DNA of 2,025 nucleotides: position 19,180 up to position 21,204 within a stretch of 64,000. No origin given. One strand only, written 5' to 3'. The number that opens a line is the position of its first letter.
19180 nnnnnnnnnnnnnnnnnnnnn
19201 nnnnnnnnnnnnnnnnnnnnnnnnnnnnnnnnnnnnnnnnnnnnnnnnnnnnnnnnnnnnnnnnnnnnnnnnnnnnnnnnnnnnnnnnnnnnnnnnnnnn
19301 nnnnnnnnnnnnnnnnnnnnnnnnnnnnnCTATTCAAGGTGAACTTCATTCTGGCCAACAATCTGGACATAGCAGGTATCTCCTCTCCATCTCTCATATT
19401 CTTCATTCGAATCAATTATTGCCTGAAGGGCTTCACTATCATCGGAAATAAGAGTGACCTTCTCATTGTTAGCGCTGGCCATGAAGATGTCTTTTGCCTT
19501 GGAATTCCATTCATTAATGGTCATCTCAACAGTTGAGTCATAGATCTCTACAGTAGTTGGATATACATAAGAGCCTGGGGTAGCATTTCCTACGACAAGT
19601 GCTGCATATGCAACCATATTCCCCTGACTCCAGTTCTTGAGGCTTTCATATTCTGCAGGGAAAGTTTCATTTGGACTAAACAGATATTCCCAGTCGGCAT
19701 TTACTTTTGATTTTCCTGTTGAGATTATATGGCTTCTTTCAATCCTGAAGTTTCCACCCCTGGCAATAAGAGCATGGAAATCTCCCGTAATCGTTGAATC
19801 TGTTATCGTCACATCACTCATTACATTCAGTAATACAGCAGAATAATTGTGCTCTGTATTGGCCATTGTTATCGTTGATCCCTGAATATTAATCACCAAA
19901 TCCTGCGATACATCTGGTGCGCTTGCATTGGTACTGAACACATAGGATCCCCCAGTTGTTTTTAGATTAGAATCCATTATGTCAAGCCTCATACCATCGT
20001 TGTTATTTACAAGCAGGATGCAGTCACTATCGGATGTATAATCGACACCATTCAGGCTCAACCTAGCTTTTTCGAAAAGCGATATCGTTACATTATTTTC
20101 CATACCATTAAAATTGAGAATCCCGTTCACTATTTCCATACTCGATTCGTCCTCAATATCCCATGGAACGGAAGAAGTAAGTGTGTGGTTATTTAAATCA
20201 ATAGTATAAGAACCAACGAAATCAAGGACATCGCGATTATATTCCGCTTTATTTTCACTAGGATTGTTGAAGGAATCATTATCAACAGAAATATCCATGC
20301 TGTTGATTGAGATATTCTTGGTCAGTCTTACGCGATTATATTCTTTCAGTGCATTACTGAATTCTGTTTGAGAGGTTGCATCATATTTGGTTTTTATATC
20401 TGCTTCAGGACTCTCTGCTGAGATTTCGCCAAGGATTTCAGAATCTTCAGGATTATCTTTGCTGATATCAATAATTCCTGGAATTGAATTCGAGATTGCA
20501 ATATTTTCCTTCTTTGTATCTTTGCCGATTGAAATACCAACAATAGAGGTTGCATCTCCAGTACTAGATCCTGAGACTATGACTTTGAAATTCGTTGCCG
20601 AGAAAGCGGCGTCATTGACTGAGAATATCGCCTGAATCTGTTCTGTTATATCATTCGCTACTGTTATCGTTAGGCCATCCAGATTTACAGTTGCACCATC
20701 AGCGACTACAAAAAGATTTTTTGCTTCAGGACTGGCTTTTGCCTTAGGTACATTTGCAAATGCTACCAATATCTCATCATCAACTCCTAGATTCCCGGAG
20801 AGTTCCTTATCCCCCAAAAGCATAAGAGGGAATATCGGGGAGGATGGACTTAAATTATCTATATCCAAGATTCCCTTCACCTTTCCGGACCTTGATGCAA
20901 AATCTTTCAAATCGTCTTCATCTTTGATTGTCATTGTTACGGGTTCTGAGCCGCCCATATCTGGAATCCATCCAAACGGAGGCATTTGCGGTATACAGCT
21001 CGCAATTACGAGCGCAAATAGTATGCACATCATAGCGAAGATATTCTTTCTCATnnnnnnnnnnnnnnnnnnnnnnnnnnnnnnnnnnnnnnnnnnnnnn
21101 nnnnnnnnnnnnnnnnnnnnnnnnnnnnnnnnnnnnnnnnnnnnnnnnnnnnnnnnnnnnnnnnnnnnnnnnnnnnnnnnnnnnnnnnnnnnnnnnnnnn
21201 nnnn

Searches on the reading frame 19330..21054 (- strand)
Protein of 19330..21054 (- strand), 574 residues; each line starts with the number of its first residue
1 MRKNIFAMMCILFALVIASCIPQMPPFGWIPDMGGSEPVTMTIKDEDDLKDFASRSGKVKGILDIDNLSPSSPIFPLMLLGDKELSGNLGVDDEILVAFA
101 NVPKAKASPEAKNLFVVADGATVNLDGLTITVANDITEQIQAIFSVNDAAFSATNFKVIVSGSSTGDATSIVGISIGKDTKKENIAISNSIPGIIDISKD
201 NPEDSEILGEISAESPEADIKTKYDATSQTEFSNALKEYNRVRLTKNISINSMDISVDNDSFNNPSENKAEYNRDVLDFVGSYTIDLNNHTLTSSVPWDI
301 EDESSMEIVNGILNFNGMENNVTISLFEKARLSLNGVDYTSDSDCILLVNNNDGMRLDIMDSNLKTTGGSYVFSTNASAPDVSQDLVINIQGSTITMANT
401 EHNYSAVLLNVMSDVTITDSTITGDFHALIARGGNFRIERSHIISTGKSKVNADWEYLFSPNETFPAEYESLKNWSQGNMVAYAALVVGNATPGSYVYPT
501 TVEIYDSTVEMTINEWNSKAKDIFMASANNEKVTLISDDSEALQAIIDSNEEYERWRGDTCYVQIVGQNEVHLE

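Call 6: search_protein_families(library=pfam, proteins=[window:19330-21054:-], max_evalue=0.01)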
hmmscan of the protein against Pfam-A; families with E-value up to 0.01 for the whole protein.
window:19330-21054:- (574 aa): 0 families

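Call 7: find_homologous_proteins(query=window:19330-21054:-)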
Query window:19330-21054:- (574 aa): 8 proteins with E <= 0.001 among 8000 candidates.
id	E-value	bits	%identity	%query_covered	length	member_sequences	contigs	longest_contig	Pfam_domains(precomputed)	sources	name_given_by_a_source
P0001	0.0e+0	1240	99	100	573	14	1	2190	-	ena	-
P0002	1.7e-132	461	55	79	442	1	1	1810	-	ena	-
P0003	4.6e-114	400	61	58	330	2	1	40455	-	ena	-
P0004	1.6e-73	266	41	80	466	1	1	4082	-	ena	-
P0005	1.0e-59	221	46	50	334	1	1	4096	-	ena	-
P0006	8.3e-44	168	31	98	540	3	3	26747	-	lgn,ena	-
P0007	1.5e-29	121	28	99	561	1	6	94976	-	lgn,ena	-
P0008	5.1e-11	60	30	49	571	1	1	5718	-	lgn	-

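Call 8: find_encoding_contigs(protein=P0001, flank=3000, max_places=10)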
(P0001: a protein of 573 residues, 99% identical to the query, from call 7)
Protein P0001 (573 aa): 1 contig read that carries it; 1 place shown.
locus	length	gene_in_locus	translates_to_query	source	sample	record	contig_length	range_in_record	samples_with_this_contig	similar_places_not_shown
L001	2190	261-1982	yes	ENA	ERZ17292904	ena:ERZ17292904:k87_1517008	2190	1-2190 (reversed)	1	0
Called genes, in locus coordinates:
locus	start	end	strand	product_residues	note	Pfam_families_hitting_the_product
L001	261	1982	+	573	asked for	-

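Call 9: find_encoding_contigs(protein=window:19330-21054:-, flank=3000, max_places=10)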
Protein window:19330-21054:- (574 aa): 3 contigs read that carry it; 2 places shown.
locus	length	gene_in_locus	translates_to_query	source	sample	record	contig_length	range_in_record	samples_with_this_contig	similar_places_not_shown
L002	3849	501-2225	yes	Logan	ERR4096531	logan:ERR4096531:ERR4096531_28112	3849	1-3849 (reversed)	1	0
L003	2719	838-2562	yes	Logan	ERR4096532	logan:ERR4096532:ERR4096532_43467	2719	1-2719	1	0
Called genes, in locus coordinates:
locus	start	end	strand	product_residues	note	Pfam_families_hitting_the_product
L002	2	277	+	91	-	?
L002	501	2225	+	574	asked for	-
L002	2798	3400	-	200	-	PF20362:DUF6657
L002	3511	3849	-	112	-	?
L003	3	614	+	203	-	?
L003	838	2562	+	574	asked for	-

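Call 11: find_encoding_contigs(protein=P0003, flank=4000, max_places=4)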
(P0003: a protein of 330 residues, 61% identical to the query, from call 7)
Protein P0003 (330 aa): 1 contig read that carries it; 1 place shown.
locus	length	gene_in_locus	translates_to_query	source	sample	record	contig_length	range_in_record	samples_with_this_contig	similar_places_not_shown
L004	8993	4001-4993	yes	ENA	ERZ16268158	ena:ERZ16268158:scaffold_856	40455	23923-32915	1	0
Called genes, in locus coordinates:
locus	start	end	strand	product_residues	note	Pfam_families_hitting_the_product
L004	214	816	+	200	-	-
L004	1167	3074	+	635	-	-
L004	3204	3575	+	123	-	-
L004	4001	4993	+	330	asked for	-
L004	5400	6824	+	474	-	-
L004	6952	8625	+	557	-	-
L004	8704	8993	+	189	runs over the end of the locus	-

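Call 12: find_encoding_contigs(protein=P0006, flank=4000, max_places=4)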
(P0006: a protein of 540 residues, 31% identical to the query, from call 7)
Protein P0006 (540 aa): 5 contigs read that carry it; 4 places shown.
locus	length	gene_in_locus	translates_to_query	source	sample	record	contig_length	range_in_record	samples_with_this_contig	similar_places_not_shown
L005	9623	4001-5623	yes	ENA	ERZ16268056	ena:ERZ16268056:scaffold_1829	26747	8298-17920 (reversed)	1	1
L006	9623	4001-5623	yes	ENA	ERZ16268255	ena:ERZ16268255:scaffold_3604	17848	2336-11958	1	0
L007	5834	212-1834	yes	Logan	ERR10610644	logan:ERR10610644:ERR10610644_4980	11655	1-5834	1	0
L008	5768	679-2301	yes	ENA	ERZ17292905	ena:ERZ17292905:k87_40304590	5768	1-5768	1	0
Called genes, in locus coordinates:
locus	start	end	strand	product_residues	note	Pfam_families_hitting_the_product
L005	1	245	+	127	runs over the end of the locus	-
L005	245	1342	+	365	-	-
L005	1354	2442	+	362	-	PF00041:fn3 (faint)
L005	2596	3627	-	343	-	-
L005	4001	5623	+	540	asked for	-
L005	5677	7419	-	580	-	-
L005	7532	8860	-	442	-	-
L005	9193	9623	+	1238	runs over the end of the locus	-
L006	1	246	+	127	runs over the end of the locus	-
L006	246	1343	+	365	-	-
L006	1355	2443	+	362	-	PF00041:fn3 (faint)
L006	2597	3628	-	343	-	-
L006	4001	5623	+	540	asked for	-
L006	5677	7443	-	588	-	-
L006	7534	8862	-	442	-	-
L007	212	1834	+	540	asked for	-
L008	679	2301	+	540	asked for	-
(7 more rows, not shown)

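Call 13: find_encoding_contigs(protein=P0007, flank=4000, max_places=6)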
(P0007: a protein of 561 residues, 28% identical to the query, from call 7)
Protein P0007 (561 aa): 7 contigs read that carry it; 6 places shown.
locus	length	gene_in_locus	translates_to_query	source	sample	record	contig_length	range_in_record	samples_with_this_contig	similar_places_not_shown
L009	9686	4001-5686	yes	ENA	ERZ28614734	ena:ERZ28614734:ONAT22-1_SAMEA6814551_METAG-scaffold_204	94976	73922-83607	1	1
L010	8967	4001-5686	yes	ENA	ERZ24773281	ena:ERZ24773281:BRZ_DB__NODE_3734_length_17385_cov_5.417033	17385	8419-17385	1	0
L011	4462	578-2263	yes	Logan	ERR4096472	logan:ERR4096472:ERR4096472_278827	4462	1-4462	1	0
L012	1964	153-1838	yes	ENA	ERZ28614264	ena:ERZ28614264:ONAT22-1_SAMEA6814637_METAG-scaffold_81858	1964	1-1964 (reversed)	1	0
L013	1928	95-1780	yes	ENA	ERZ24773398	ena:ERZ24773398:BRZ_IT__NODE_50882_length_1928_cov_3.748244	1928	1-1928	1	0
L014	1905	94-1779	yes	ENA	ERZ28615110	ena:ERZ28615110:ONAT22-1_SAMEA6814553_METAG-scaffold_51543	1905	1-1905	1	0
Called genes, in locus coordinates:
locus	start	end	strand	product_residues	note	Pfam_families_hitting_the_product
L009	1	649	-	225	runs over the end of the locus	PF00702:Hydrolase, PF13419:HAD_2, PF13242:Hydrolase_like (weak)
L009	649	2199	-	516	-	PF00005:ABC_tran (faint), PF00025:Arf (faint), PF01926:MMR_HSR1, PF02421:FeoB_N, PF01926:MMR_HSR1, PF02421:FeoB_N, PF00009:GTP_EFTU, PF14714:KH_dom-like, +4 more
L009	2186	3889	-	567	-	PF05524:PEP-utilisers_N, PF00391:PEP-utilizers, PF02896:PEP-utilizers_C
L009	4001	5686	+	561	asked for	-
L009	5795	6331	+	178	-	PF10646:Germane (weak)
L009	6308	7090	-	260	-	PF00149:Metallophos, PF13277:YmdB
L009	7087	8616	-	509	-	PF12072:RNase_Y_N, PF00013:KH_1, PF22891:KH_PNO1_2nd (faint), PF01966:HD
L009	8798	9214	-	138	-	PF01196:Ribosomal_L17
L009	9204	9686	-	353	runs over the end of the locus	PF01193:RNA_pol_L, PF01000:RNA_pol_A_bac, PF03118:RNA_pol_A_CTD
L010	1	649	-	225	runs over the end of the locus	PF00702:Hydrolase, PF13419:HAD_2, PF13242:Hydrolase_like (weak)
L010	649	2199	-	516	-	PF00005:ABC_tran (faint), PF00025:Arf (faint), PF01926:MMR_HSR1, PF02421:FeoB_N, PF01926:MMR_HSR1, PF02421:FeoB_N, PF00009:GTP_EFTU, PF14714:KH_dom-like, +4 more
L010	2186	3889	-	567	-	PF05524:PEP-utilisers_N, PF00391:PEP-utilizers, PF02896:PEP-utilizers_C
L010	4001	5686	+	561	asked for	-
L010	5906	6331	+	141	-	PF10646:Germane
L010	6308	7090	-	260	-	PF00149:Metallophos, PF13277:YmdB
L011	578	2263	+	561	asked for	-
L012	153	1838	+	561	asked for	-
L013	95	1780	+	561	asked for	-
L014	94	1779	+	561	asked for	-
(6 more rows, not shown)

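Call 17: find_related_loci(query=A1, collection=genome_contigs, flank=3000)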
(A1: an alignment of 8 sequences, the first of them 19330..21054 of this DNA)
Query A1 (574 aa) in genome_contigs; peptide patterns used: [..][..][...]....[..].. (x = any residue, [..] = any of these).
47 stretches matched a pattern; 10 encode a relative of the query (tblastn E <= 1e-3); 10 distinct loci.
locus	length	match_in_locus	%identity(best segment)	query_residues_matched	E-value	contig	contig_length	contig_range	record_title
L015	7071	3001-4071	34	220-574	6e-38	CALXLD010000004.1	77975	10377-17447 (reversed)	MAG: uncultured Spirochaetaceae bacterium isolate E12__bin228 genome assembly, contig: E12__k127_145834, whole genome sh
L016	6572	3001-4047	32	219-573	9e-35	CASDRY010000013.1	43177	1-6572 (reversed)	uncultured Spirochaetales bacterium isolate SI.A73.metabat-bins.151 genome assembly, contig: SI.A73.metabat-bins.151.fa_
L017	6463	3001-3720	35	299-543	1e-25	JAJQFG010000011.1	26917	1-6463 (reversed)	MAG: Erysipelotrichaceae bacterium isolate MO.1_4 NODE_166_length_26917_cov_37.174745, whole genome shotgun sequence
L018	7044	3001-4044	29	204-549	3e-24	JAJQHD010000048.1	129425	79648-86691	MAG: Oscillospiraceae bacterium isolate U.4_5 NODE_7_length_129425_cov_36.476022, whole genome shotgun sequence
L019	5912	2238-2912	33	277-510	8e-23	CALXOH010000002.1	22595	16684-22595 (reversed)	MAG: uncultured Spirochaetaceae bacterium isolate E27__bin300 genome assembly, contig: E27__k127_3813834, whole genome s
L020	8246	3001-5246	32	285-551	9e-20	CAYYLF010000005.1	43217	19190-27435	MAG TPA_asm: uncultured Muribaculaceae bacterium isolate SRP287540_co2_52 genome assembly, contig: NODE_780_length_43217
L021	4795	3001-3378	32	372-512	2e-15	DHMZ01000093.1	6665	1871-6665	MAG TPA_asm: Spirochaetales bacterium UBA4629 UBA4629_contig_7004, whole genome shotgun sequence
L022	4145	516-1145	31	306-519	9e-14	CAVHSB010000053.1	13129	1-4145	Flexilinea sp. isolate H07619-L1_cleanbin_000027 genome assembly, contig: Spades_H07619-L1_contig_2412, whole genome sho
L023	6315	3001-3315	32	371-490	8e-8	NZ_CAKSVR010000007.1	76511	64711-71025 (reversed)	MAG: uncultured Agathobaculum sp. isolate REFINED_METABAT215_TOP10_CONTIGS_1500_ASSEMBLY_K77_MERGED__Hadza_PheChl_Fiber-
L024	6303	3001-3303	34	405-511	7e-7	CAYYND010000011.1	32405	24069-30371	MAG TPA_asm: uncultured Lachnospiraceae bacterium isolate SRP350583_co1_358 genome assembly, contig: NODE_2191_length_32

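Call 25: list_cluster_members(proteins=[P0001])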
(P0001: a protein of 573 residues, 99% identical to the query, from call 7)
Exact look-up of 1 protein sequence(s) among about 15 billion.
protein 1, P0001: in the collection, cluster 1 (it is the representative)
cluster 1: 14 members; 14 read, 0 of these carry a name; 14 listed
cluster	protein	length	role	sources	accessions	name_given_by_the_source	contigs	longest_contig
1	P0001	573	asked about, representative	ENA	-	-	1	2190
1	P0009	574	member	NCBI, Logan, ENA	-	-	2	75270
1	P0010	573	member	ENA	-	-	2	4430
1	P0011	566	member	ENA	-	-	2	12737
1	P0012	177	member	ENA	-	-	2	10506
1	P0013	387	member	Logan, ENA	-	-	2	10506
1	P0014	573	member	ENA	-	-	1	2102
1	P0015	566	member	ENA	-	-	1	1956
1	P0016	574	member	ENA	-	-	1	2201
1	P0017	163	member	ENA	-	-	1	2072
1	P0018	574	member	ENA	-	-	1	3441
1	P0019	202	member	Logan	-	-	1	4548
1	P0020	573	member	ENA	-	-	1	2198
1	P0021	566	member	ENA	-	-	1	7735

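Call 27: find_encoding_contigs(protein=P0011, flank=1500, max_places=10)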
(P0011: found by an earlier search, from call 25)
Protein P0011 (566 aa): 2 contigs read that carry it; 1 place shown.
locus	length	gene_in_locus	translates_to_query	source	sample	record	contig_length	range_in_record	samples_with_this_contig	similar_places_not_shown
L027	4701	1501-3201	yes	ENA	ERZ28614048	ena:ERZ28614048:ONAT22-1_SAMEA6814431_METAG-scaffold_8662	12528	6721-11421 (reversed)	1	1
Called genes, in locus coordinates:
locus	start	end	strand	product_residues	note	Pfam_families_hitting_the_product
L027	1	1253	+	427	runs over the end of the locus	PF00390:malic, PF03949:Malic_M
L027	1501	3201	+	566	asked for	-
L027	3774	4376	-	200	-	PF20362:DUF6657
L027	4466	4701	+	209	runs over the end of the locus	PF03458:Gly_transporter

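Call 28: find_encoding_contigs(protein=P0010, flank=1500, max_places=10)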
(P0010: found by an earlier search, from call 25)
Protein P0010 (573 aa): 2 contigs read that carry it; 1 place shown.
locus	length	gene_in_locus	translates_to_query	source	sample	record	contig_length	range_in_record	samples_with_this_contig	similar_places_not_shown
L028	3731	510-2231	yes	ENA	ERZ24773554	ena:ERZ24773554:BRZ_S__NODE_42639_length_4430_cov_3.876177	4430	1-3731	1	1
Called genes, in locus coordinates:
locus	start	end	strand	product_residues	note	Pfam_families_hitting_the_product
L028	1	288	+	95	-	?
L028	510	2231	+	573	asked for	-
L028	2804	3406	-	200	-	PF20362:DUF6657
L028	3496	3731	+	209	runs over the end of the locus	PF03458:Gly_transporter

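Call 29: find_encoding_contigs(protein=P0021, flank=1500, max_places=10)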
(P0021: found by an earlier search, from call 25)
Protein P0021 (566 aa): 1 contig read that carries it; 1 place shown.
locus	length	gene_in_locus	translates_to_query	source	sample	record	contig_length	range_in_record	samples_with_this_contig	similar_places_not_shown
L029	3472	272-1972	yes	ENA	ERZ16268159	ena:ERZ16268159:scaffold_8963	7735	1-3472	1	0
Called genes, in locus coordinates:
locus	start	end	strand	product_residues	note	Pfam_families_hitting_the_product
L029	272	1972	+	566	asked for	-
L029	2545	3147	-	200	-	PF20362:DUF6657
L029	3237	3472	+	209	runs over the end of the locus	PF03458:Gly_transporter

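Call 30: find_encoding_contigs(protein=P0018, flank=1500, max_places=10)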
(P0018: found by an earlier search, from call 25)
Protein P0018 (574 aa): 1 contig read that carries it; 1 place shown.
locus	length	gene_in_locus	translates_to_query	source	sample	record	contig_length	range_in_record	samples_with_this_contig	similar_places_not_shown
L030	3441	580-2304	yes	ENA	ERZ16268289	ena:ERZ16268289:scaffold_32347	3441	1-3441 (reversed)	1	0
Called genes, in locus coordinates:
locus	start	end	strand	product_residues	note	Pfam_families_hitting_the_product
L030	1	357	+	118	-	?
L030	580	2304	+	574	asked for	-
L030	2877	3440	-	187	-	?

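Call 31: find_encoding_contigs(protein=P0013, flank=2500, max_places=10)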
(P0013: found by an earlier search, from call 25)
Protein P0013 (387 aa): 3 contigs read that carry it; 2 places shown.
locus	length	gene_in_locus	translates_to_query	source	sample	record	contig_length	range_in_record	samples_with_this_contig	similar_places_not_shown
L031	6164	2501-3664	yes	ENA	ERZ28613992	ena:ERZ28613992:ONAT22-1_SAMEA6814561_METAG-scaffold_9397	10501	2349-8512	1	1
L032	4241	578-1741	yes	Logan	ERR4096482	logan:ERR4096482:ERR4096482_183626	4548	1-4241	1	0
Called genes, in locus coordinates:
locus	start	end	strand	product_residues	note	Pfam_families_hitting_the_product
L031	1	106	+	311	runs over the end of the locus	PF13593:SBF_like, PF01758:SBF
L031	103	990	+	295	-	PF00294:PfkB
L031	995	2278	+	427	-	PF00390:malic, PF03949:Malic_M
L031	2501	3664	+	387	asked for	-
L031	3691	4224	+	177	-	-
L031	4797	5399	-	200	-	PF20362:DUF6657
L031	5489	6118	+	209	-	PF03458:Gly_transporter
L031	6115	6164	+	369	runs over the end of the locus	PF01411:tRNA-synt_2c (weak)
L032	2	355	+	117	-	?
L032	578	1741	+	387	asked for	-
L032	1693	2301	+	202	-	-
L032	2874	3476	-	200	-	PF20362:DUF6657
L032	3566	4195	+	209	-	PF03458:Gly_transporter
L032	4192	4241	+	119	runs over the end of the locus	?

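Call 45: search_protein_representatives(alignment_id=A1)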
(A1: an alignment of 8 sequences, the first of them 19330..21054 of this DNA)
Query: 8 sequences, 556 profile positions. Proteins with E-value up to 0.001 (for the whole library): 1283; up to 1e-10: 946; up to 1e-30: 417. The best 150 are listed.
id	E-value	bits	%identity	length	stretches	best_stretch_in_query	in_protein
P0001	1.0e-233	793.3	-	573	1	1-552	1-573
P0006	1.9e-204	696.6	-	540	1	1-549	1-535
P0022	4.8e-162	556.7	-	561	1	1-549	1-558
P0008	1.0e-157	542.4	-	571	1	2-554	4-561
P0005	5.2e-147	507.1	-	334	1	225-554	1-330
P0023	2.3e-126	438.9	-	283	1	271-554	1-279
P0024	3.7e-120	418.4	-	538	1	1-545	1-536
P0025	1.4e-115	403.3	-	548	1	1-543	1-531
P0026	1.1e-106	373.9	-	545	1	8-545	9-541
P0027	1.8e-101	356.7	-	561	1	8-541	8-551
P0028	8.6e-99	347.9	-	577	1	7-554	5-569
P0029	6.8e-95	335.0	-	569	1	1-508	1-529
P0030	2.9e-90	319.8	-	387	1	212-553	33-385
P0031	2.9e-90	319.7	-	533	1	1-516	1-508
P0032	3.9e-90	319.3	-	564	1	1-490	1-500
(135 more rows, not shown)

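Call 58: search_protein_families(library=ncbifam, proteins=[window:19330-21054:-, P0006, P0007], max_evalue=0.1)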
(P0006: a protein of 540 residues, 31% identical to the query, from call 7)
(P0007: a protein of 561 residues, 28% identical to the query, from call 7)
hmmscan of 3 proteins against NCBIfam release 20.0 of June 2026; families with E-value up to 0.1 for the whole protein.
window:19330-21054:- (574 aa): 0 families

P0006 (540 aa): 0 families

P0007 (561 aa): 0 families

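Call 59: predict_structure(alignment_id=A2)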
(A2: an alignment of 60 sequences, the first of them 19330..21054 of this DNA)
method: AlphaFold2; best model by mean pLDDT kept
length: 574 residues; sequences in the alignment: 60
mean_pLDDT: 88.6   pTM: 0.84
mean pLDDT of the five models: 88.6, 88.3, 87.3, 86.9, 86.6
residues with pLDDT >= 90: 403; 70-90: 97; 50-70: 56; < 50: 18
segments of 3 or more residues with pLDDT < 50: 22-33, 262-264
pLDDT, mean of each block of 10 residues (from residue 1): 79 81 43 67 97 96 96 95 98 67 61 96 98 93 97 97 74 97 97 95 94 92 95 93 96 65 54 78 97 95 97 91 95 99 95 95 95 84 90 93 90 97 97 97 94 68 73 80 95 90 98 91 95 97 89 83 97 92
secondary structure, 60 per line:
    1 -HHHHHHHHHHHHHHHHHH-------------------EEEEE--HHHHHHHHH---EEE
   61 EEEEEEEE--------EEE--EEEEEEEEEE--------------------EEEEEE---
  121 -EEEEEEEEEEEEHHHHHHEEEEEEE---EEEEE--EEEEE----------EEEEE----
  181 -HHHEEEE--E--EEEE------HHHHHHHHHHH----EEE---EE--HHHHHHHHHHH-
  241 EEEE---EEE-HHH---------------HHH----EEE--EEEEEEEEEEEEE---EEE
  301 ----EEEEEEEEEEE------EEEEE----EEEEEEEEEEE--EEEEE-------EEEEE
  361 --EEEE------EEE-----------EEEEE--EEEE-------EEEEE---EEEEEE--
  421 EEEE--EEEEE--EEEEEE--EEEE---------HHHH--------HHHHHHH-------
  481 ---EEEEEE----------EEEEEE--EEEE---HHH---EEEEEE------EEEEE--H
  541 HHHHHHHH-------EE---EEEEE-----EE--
elements in order: H2-19 E39-43 H46-54 E58-68 E77-79 E82-91 E112-117 E122-133 H134-139 E140-146 E150-154 E157-161 E172-176 E185-188 E194-197 H204-214 E219-221 H229-239 E241-244 E248-250 E277-279 E282-294 E298-300 E305-315 E322-326 E331-341 E344-348 E356-360 E363-366 E373-375 E387-391 E394-397 E405-409 E413-418 E421-424 E427-431 E434-439 E442-445 H455-458 H467-473 E484-489 E500-505 E508-511 E521-526 E533-537 H540-548 E561-565

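Call 61: fold_search(model_id=the predicted structure, library=pdb)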
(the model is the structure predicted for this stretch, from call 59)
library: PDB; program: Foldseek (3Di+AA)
matches with E <= 10: 214; with E <= 0.001: 0
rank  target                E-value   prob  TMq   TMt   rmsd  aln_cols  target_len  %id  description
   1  7xzd_A                1.8e-03  0.85  0.20  0.24  16.5       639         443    8  Mutant (F179A) of the N-terminal domain of fucoidan lyase FdlA (released 2022-09-28)
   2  7xz9_A                3.0e-03  0.47  0.15  0.18  17.1       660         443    7  Mutant (E236A) of the N-terminal domain of fucoidan lyase FdlA (released 2022-09-28)
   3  7xze_A                5.9e-03  0.84  0.18  0.22  16.1       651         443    8  Mutant (H176A) of the N-terminal domain of fucoidan lyase FdlA (released 2022-09-28)
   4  4pew_B                7.4e-03  0.91  0.26  0.27  21.7       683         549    8  Structure of sacteLam55A from Streptomyces sp. SirexAA-E (released 2015-03-18)
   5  7xz8                  8.1e-03  0.63  0.20  0.24  15.6       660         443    9  Mutant (K141A) of the N-terminal domain of fucoidan lyase FdlA (released 2022-09-28)
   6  7xzb_A                1.1e-02  0.60  0.20  0.24  17.0       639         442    8  Mutant (Y242A) of the N-terminal domain of fucoidan lyase FdlA (released 2022-09-28)
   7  4nk6                  1.5e-02  0.90  0.21  0.27  16.3       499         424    9  Crystal Structure of the periplasmic alginate epimerase AlgG (released 2014-01-15)
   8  4pex_B                2.2e-02  0.57  0.21  0.22  20.4       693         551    7  Structure of the E502A variant of sacteLam55A from Streptomyces sp. SirexAA-E in complex with glucose (released 2015-03-18)
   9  4pew_A                2.4e-02  0.60  0.22  0.23  21.6       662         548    7  Structure of sacteLam55A from Streptomyces sp. SirexAA-E (released 2015-03-18)
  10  3jur_A                2.5e-02  0.63  0.19  0.23  21.2       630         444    9  The crystal structure of a hyperthermoactive Exopolygalacturonase from Thermotoga maritima (released 2009-11-17)
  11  1wxr                  2.5e-02  0.13  0.13  0.10  18.6       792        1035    8  Crystal structure of Heme Binding protein, an autotransporter hemoglobine protease from pathogenic Escherichia coli (released 2005-03-01)
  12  9bev_A                3.4e-02  0.18  0.14  0.13  18.8       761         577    8  Structure of GH110A in complex with a lambda-carrageenan oligosaccharide (released 2025-08-27)
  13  8bwk_D                4.3e-02  0.28  0.17  0.15  22.8       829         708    7  Metagenomic derived PL6 alginate lyase (released 2023-12-20)
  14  3jur_D                5.6e-02  0.60  0.22  0.27  20.6       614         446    9  The crystal structure of a hyperthermoactive Exopolygalacturonase from Thermotoga maritima (released 2009-11-17)
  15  7akv_G                6.2e-02  0.66  0.24  0.30  15.9       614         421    9  The cryo-EM structure of the Vag8-C1 inhibitor complex (released 2021-06-16)
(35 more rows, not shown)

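Call 65: find_encoding_contigs(protein=P0016, flank=1500, max_places=10)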
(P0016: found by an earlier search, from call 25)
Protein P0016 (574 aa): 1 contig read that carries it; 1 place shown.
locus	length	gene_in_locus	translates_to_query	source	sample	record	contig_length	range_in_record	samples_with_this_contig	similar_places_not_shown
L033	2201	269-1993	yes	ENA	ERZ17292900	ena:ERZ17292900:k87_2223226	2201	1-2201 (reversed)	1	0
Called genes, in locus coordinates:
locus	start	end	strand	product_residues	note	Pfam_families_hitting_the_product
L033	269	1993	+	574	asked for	-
